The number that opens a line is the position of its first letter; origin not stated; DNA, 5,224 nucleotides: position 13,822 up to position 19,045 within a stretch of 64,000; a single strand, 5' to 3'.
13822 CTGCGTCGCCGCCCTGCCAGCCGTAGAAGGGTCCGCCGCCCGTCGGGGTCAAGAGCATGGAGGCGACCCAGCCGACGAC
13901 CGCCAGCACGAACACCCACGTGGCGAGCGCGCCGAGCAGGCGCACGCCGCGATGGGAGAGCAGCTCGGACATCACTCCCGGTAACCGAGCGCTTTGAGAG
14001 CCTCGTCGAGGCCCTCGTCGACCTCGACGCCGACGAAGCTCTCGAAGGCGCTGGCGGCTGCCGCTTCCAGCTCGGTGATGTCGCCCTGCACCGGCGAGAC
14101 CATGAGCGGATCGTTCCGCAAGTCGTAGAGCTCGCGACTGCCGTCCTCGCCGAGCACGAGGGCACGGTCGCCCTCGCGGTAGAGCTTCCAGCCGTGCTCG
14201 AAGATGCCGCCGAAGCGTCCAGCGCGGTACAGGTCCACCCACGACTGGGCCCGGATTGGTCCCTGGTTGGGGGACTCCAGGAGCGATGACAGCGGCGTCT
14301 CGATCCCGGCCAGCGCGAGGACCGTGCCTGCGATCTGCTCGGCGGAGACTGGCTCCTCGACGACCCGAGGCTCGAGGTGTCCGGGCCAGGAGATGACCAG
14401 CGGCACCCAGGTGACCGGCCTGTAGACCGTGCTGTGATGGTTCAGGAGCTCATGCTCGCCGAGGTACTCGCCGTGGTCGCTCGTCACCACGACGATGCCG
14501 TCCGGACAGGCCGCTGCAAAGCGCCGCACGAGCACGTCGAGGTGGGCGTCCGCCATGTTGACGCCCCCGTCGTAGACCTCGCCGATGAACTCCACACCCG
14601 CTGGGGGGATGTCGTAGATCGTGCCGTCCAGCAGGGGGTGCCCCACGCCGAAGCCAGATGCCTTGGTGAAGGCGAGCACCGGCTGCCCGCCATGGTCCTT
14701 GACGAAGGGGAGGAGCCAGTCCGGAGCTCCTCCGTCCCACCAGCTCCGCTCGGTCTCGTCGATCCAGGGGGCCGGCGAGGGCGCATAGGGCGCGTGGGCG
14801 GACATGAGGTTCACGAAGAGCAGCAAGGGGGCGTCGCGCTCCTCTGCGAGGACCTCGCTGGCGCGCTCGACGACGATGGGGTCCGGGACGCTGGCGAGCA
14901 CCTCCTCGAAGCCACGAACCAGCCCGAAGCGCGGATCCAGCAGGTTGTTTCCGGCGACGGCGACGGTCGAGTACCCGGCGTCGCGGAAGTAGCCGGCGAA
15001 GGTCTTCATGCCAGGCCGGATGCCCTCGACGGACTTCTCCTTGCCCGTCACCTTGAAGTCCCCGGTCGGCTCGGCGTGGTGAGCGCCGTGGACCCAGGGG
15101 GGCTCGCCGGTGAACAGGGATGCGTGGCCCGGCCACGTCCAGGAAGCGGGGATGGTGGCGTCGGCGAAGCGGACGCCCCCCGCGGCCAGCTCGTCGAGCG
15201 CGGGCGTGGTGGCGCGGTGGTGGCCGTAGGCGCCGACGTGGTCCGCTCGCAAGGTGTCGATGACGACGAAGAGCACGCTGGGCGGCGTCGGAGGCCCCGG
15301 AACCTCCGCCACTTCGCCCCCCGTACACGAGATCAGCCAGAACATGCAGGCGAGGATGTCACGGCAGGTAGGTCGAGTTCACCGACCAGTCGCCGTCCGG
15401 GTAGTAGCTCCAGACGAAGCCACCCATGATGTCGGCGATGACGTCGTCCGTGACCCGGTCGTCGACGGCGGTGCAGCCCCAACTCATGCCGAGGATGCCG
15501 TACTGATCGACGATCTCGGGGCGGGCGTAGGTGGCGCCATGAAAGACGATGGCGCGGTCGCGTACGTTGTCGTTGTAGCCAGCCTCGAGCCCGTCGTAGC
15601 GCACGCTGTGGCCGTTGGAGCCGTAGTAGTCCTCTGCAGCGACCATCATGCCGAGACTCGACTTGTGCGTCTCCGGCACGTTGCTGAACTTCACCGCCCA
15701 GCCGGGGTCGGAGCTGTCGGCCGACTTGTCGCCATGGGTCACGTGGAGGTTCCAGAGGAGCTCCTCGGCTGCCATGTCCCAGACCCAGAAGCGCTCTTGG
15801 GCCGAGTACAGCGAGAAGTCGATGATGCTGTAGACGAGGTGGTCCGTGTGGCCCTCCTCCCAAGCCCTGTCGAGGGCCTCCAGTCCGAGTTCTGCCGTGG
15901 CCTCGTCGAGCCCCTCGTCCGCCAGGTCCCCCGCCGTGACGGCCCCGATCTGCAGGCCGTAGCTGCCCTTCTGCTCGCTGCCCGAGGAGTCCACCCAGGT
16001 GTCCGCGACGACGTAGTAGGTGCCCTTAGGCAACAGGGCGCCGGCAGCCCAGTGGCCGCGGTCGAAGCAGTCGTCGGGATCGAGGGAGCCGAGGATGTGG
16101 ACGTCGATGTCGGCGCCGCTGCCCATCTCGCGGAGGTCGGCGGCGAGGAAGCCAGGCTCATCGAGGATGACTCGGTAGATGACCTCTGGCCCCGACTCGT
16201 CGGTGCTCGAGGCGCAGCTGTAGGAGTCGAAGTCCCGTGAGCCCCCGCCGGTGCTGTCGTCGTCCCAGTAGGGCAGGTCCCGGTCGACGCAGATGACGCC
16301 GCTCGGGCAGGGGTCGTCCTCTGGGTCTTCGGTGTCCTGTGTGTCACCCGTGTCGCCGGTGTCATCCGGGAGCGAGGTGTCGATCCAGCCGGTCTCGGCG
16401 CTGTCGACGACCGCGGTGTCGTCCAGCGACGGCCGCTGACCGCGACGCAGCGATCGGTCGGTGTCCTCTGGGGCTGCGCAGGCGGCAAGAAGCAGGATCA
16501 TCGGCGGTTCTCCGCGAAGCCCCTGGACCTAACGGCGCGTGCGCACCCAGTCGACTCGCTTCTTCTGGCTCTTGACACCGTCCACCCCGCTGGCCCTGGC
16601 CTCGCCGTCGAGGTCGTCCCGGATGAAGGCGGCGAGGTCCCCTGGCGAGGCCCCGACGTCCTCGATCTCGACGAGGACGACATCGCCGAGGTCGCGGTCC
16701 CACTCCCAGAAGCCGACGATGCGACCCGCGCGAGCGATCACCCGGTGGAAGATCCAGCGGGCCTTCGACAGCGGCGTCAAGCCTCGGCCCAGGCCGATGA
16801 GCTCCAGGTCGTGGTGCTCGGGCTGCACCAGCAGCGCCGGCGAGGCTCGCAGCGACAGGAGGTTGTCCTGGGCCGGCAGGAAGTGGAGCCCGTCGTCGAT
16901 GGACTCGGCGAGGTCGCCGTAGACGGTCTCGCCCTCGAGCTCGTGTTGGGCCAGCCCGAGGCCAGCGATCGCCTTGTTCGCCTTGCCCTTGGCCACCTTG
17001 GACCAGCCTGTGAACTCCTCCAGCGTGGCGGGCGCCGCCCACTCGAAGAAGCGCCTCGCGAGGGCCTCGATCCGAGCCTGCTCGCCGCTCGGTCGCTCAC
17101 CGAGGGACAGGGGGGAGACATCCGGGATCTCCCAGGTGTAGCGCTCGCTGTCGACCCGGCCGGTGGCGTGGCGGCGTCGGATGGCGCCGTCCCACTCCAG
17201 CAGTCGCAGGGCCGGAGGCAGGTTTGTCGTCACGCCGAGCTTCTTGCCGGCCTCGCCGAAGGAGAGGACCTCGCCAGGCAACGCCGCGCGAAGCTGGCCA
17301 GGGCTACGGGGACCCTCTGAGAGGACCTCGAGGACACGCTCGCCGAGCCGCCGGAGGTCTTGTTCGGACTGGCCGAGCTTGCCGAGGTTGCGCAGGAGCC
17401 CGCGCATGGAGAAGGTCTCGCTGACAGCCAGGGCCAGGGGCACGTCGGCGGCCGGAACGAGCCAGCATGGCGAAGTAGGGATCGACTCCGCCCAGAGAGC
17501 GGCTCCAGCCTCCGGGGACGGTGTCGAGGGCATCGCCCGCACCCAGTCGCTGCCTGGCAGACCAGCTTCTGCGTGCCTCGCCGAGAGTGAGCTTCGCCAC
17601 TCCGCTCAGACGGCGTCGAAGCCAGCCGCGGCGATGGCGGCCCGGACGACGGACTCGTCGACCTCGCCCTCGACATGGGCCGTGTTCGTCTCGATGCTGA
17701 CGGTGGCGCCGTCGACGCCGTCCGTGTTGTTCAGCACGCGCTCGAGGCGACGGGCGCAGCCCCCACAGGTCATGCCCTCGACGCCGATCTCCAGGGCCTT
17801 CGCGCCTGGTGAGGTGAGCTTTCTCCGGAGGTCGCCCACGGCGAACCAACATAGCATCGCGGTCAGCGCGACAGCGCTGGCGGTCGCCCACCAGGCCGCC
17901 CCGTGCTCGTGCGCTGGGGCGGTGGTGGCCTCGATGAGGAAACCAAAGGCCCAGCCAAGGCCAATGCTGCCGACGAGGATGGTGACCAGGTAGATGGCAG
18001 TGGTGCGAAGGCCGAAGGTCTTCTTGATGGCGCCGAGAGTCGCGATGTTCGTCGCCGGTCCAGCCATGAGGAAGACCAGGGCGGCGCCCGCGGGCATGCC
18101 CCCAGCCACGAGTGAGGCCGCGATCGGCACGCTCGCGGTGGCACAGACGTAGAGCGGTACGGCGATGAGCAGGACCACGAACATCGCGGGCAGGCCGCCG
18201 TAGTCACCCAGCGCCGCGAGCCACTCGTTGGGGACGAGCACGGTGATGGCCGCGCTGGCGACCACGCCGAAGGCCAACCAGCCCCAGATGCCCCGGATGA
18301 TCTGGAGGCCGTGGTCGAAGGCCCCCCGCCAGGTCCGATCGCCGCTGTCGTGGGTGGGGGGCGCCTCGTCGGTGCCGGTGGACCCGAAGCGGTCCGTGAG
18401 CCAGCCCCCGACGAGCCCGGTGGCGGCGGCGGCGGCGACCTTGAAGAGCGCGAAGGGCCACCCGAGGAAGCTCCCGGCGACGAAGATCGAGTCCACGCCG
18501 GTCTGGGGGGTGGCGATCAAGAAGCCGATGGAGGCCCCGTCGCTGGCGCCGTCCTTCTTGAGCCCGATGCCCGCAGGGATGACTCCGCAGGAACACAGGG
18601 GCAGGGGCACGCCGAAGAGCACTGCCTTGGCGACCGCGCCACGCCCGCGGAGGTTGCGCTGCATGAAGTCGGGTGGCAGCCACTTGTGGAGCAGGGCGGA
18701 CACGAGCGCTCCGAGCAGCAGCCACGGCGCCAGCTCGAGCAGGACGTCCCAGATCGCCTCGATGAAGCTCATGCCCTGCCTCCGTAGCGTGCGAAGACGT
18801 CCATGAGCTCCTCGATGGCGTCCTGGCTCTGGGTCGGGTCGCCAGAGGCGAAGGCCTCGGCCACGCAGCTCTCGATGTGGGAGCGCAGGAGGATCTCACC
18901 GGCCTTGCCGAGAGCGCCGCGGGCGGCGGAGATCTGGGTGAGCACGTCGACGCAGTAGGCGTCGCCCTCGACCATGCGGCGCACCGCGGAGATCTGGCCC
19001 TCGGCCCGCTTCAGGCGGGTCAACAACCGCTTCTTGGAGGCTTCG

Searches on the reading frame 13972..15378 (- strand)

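Call 36: search_protein_families(library=pfam, proteins=[window:13972-15378:-], max_evalue=0.001)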
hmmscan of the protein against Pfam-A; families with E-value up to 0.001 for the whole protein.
window:13972-15378:- (468 aa): 3 families
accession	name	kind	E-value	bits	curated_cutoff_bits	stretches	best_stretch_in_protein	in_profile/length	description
PF00884.28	Sulfatase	-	2e-34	119.7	25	1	33-359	1-301/301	Sulfatase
PF01663.27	Phosphodiest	-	6.5e-07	29.7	23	1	35-98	1-61/342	Type I phosphodiesterase / nucleotide pyrophosphatase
PF16347.10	SGSH_C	-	0.00013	22.6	29.3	0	307-363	1-57/154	N-sulphoglucosamine sulphohydrolase, C-terminal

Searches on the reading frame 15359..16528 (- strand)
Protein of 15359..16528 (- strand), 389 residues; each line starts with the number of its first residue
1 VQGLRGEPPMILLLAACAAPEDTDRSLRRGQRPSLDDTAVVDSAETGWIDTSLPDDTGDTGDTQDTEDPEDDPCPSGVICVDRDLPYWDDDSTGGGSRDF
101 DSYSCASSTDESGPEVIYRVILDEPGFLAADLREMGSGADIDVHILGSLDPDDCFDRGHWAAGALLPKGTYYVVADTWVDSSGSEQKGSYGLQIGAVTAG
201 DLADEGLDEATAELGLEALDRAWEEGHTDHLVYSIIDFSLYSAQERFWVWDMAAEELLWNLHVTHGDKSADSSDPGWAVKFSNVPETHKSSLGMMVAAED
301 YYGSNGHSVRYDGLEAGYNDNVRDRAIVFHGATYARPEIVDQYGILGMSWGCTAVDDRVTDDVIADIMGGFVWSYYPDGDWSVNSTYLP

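Call 37: search_protein_families(library=pfam, proteins=[window:15359-16528:-], max_evalue=0.001)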
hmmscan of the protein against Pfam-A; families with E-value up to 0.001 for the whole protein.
window:15359-16528:- (389 aa): 1 family
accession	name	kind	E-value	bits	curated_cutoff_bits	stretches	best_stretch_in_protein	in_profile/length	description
PF13645.11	YkuD_2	-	1.3e-45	155.3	27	1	207-372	5-165/169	L,D-transpeptidase catalytic domain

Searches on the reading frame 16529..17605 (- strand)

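Call 37: search_protein_families(library=pfam, proteins=[window:16529-17605:-], max_evalue=0.001)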
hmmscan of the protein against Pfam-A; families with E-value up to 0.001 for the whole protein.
window:16529-17605:- (358 aa): 1 family
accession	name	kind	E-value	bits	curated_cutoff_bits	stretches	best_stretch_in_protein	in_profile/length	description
PF06224.18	AlkZ-like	-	7.3e-19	69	25.9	1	48-317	51-311/329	DNA glycosylase AlkZ-like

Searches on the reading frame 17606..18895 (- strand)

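Call 37: search_protein_families(library=pfam, proteins=[window:17606-18895:-], max_evalue=0.001)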
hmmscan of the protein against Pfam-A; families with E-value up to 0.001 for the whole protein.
window:17606-18895:- (429 aa): 2 families
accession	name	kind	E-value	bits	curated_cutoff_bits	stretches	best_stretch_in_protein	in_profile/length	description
PF03773.19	ArsP_1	-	1.5e-38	133.1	32.3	1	50-317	11-292/294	Predicted permease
PF00403.32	HMA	-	6.5e-14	52.5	24.8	1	372-427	4-62/62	Heavy-metal-associated domain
